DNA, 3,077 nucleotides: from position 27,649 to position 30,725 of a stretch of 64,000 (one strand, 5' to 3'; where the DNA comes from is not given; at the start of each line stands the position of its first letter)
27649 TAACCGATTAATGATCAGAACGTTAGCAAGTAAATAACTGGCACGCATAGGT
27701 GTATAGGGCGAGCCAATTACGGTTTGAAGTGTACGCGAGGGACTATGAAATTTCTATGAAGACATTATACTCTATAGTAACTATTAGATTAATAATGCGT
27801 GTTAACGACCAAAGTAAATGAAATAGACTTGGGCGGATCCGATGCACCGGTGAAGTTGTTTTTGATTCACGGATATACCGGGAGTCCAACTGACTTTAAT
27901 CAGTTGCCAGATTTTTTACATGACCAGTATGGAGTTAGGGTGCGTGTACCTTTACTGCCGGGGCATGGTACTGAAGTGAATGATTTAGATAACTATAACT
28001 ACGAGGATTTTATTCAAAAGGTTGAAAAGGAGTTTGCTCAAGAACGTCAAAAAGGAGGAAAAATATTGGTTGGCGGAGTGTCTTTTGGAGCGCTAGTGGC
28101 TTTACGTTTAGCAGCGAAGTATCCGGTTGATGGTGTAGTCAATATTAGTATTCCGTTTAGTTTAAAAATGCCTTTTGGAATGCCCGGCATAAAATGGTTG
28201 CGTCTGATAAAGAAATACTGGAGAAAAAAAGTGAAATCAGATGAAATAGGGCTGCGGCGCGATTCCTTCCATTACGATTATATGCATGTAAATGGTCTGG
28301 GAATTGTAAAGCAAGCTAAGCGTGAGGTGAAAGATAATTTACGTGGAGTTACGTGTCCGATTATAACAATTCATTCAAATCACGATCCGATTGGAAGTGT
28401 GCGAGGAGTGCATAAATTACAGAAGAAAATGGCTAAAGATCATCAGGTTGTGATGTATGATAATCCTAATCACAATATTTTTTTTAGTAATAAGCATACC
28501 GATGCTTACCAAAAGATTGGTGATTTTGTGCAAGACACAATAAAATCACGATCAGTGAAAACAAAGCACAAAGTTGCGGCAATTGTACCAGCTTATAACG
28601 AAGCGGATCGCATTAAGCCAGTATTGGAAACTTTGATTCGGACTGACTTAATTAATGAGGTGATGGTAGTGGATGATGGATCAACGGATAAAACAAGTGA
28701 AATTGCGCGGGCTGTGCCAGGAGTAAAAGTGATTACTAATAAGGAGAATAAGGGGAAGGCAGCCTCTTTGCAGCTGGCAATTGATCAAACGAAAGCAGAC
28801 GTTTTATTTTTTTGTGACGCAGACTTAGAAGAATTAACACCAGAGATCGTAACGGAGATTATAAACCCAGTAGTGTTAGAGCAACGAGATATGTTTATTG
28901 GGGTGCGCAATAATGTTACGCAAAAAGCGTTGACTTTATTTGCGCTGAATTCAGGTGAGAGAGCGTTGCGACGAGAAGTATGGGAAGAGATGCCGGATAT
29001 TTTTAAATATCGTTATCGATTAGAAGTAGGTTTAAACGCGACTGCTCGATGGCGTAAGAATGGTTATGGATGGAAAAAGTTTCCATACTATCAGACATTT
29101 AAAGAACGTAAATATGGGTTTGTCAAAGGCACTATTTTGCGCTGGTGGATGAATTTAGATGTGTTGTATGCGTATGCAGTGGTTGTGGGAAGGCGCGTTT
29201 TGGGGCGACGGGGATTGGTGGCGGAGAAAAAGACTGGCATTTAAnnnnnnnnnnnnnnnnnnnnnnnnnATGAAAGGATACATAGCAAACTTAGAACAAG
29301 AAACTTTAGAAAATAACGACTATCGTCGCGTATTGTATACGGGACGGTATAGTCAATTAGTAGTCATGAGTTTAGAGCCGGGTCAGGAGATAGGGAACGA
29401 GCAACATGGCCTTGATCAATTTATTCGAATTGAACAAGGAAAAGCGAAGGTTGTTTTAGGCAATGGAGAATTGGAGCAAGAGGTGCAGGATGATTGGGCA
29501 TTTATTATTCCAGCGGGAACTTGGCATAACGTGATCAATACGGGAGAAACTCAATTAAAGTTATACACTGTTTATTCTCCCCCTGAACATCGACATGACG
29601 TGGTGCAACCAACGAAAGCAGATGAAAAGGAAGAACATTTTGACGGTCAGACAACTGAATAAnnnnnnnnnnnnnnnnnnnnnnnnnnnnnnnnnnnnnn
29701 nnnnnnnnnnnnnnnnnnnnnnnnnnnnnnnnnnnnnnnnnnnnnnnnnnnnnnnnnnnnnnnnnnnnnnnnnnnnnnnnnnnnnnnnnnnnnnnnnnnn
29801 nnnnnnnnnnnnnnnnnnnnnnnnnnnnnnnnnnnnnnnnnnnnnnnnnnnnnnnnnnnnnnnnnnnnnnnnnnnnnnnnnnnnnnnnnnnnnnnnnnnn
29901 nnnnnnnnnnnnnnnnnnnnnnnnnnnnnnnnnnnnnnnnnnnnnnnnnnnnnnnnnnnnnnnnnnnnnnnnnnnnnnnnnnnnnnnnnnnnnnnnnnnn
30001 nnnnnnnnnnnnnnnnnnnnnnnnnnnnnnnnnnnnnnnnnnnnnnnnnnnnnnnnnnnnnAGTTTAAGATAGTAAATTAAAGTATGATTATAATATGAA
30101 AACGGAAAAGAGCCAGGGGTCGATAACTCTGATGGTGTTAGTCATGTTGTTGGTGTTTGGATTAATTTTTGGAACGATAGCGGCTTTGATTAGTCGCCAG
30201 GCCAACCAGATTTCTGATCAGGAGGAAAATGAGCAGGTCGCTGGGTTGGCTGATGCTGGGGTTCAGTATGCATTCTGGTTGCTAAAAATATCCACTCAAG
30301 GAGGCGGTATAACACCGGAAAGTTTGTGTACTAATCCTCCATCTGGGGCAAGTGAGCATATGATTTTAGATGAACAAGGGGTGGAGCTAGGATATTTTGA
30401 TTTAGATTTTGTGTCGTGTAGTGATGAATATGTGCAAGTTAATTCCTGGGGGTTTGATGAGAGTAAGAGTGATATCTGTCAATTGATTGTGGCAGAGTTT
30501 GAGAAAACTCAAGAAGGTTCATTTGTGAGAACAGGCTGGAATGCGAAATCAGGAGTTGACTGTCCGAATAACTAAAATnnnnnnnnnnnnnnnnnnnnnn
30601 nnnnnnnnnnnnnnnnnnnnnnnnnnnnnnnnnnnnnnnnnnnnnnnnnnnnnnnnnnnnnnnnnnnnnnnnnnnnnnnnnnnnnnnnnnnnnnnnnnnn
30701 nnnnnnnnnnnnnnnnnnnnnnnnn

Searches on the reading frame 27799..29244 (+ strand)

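Call 3: search_protein_families(library=pfam, proteins=[window:27799-29244:+], max_evalue=0.01)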
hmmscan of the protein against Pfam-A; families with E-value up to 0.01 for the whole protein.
window:27799-29244:+ (481 aa): 14 families
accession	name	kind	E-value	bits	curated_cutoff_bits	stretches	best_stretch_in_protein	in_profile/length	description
PF00535.33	Glycos_transf_2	-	5.7e-25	88.6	23.3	1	262-376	3-121/168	Glycosyl transferase family 2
PF12697.13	Abhydrolase_6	-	1.5e-12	49.1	26.3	1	20-230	1-209/217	Alpha/beta hydrolase family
PF12146.15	Hydrolase_4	-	3.6e-10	40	27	1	20-229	7-236/239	Serine aminopeptidase, S33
PF00561.26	Abhydrolase_1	-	2e-09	37.9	25.8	1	20-123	3-112/245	alpha/beta hydrolase fold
PF13641.12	Glyco_tranf_2_3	-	6.2e-07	30.1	27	1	258-342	2-96/230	Glycosyltransferase like family 2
PF13704.12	Glyco_tranf_2_4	-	3.1e-05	24.8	27.5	1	267-342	2-81/98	Glycosyl transferase family 2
PF20408.4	Abhydrolase_11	-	6.6e-05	23.2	27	0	72-121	61-110/193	Alpha/beta hydrolase domain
PF01738.24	DLH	-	0.00014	22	21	0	182-238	140-198/217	Dienelactone hydrolase family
PF00326.27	Peptidase_S9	-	0.00018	21.5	22.6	0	179-249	139-211/213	Prolyl oligopeptidase family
PF10111.15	Glyco_tranf_2_2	-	0.0003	20.8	27.3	1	282-342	26-91/276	Glycosyltransferase like family 2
PF12804.13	NTP_transf_3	-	0.00032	21.3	27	1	285-378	39-131/160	MobA-like NTP transferase domain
PF12695.13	Abhydrolase_5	-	0.0027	17.9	27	0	173-228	88-143/164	Alpha/beta hydrolase family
PF00975.26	Thioesterase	-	0.0033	18.1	26.4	1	19-108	2-87/226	Thioesterase domain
PF02230.22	Abhydrolase_2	-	0.007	16.7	23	0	68-117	87-137/217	Phospholipase/Carboxylesterase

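Call 4: search_protein_families(library=ncbifam, proteins=[window:27799-29244:+], max_evalue=0.01)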
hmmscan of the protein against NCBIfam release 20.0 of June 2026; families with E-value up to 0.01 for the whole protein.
window:27799-29244:+ (481 aa): 32 families (the best 25 are shown)
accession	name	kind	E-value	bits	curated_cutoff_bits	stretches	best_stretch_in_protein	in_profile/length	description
NF010496.0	PRK13915.1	equivalog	3.6e-18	65.7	262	1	252-362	26-146/307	glucosyl-3-phosphoglycerate synthase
TIGR04283.1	glyco_like_mftF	equivalog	1.3e-14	54.3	182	1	261-358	3-97/221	TIGR04283 family arsenosugar biosynthesis glycosyltransferase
TIGR03937.1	PgaC_IcaA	equivalog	6.5e-14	51.7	422.3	1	248-342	36-135/407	poly-beta-1,6-N-acetyl-D-glucosamine synthase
TIGR04182.1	glyco_TIGR04182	equivalog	3.1e-13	49.8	325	1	259-380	2-120/293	S-layer glycoprotein N-glycosyltransferase AglJ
NF041875.1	EPS_EpsD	equivalog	3.8e-12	46.2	370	1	261-355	3-101/325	exopolysaccharide biosynthesis glycosyltransferase EpsD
NF058614.1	PPMAGASynPpgS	equivalog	1.9e-11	43.8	370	1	261-374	4-117/226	polyprenyl-phospho-N-acetylgalactosaminyl synthase PpgS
TIGR03965.1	mycofact_glyco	equivalog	1.1e-09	37.7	280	1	251-344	68-166/467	mycofactocin biosynthesis glycosyltransferase MftF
TIGR01738.1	bioH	equivalog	1.9e-09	37.5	206.95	1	16-109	3-87/245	pimeloyl-ACP methyl ester esterase BioH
NF007482.0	PRK10073.1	equivalog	2e-09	36.9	423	1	255-356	4-108/334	glycosyltransferase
TIGR03469.1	HpnB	hypoth_equivalog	6e-09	35.4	379.25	1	252-356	39-158/386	hopene-associated glycosyltransferase HpnB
TIGR03695.1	menH_SHCHC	equivalog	9.5e-09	35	208.55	1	20-111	5-95/252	2-succinyl-6-hydroxy-2,4-cyclohexadiene-1-carboxylate synthase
NF011457.0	PRK14875.1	equivalog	1.9e-08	33.7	307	1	14-110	129-221/372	acetoin dehydrogenase dihydrolipoyllysine-residue acetyltransferase subunit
NF047683.1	TeichurnBiosyTuaG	equivalog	5.6e-08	32.7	400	1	254-342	3-96/252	teichuronic acid biosynthesis protein TuaG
NF041391.1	DPhHxTase_Halo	equivalog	6.7e-08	31.8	375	1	265-342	3-78/213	dolichyl-phosphate hexose transferase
NF045692.1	OglycostaseCruG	equivalog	7.5e-07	28.4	600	1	256-305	40-90/386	2'-O-glycosyltransferase CruG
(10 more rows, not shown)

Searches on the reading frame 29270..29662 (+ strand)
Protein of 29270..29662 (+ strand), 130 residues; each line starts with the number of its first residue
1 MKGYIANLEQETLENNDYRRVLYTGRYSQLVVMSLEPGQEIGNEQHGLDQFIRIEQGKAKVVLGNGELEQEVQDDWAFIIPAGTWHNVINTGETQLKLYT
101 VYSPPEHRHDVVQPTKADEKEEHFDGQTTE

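Call 3: search_protein_families(library=pfam, proteins=[window:29270-29662:+], max_evalue=0.01)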
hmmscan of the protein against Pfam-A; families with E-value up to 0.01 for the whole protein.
window:29270-29662:+ (130 aa): 2 families
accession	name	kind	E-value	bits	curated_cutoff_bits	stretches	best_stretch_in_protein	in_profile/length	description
PF07883.17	Cupin_2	-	1.9e-13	50.3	27.2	1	32-102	2-70/70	Cupin domain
PF02311.25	AraC_binding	-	0.003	17.8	21.1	1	37-111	12-84/135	AraC-like ligand binding domain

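Call 4: search_protein_families(library=ncbifam, proteins=[window:29270-29662:+], max_evalue=0.01)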
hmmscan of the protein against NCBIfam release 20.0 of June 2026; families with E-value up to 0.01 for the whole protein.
window:29270-29662:+ (130 aa): 0 families

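Call 53: find_related_loci(query=A2, collection=metagenome_contigs, flank=5000)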
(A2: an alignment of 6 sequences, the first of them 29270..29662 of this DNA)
Query A2 (130 aa) in metagenome_contigs; peptide patterns used: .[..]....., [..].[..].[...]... (x = any residue, [..] = any of these).
600 stretches matched a pattern (row limit reached: there are more); 221 encode a relative of the query (tblastn E <= 1e-3); the best 80 are kept; 80 distinct loci.
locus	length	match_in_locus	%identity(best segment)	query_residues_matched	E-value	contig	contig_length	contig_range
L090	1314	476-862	75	1-130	1e-69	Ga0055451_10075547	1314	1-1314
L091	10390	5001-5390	74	1-130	8e-66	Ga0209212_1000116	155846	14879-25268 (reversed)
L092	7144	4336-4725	74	1-130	8e-66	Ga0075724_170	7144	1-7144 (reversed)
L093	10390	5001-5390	73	1-130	1e-64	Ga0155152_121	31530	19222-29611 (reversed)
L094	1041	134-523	72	1-130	5e-68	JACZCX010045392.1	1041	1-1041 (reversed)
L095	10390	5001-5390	72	1-130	1e-63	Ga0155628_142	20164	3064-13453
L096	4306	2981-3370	71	1-130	9e-63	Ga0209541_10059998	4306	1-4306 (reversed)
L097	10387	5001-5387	71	1-130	2e-60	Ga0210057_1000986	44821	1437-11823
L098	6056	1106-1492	71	1-130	2e-60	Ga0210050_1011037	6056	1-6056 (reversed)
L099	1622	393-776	68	3-130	1e-62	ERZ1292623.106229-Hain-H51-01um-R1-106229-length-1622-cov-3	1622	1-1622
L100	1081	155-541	67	1-129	1e-63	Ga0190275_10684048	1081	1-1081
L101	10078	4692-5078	69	1-130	2e-58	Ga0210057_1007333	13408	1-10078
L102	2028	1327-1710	71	2-130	2e-58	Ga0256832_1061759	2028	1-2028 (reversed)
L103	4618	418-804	67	1-130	3e-56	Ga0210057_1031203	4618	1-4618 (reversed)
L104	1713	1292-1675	66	1-130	1e-57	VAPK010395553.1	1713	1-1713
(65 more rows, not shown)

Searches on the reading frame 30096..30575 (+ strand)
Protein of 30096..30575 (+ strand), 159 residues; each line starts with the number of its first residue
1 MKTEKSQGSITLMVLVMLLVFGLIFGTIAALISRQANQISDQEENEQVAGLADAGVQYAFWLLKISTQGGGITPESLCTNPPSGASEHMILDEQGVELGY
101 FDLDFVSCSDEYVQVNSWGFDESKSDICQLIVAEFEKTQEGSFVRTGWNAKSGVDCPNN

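Call 3: search_protein_families(library=pfam, proteins=[window:30096-30575:+], max_evalue=0.01)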
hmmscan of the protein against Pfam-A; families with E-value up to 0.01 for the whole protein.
window:30096-30575:+ (159 aa): 0 families

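Call 4: search_protein_families(library=ncbifam, proteins=[window:30096-30575:+], max_evalue=0.01)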
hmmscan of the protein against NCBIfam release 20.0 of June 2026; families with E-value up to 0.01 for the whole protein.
window:30096-30575:+ (159 aa): 1 family
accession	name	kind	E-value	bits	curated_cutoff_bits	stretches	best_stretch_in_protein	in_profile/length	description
TIGR01710.1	typeII_sec_gspG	equivalog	0.0072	16.3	88.85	1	11-73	5-67/134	type II secretion system major pseudopilin GspG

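Call 21: search_protein_families(library=pfam, proteins=[window:30096-30575:+], max_evalue=10)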
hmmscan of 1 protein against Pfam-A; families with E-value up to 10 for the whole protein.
window:30096-30575:+ (159 aa): 3 families
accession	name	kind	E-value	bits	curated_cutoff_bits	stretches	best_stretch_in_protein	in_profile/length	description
PF23960.2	DUF7289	-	0.031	14.3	27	1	15-49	7-41/238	Family of unknown function (DUF7289)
PF00584.25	SecE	-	0.069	13.5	22.7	1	9-28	24-43/55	SecE/Sec61-gamma subunits of protein translocation complex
PF11446.13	DUF2897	-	0.14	12.5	25.2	1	13-31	5-23/54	Protein of unknown function (DUF2897)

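Call 35: find_homologous_proteins(query=window:30096-30575:+, max_evalue=0.001)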
Query window:30096-30575:+ (159 aa): 1 proteins with E <= 0.001 among 27 candidates.
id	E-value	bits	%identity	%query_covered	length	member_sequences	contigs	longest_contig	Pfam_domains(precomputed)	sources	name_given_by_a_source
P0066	1.8e-100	351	100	100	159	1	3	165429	-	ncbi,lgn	-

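Call 39: predict_structure(protein=window:30096-30575:+)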
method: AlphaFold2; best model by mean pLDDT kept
length: 159 residues; sequences in the alignment: 1
mean_pLDDT: 51.7   pTM: 0.35
mean pLDDT of the five models: 51.7, 49.3, 47.8, 46.9, 43.9
residues with pLDDT >= 90: 9; 70-90: 17; 50-70: 58; < 50: 75
segments of 3 or more residues with pLDDT < 50: 44-53, 66-125
pLDDT, mean of each block of 10 residues (from residue 1): 63 90 88 60 46 52 47 34 30 30 31 31 50 64 60 52
secondary structure, 60 per line:
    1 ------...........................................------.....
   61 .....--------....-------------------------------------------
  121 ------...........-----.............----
elements in order: H7-49 E56-65 H74-77 E127-137 E143-155
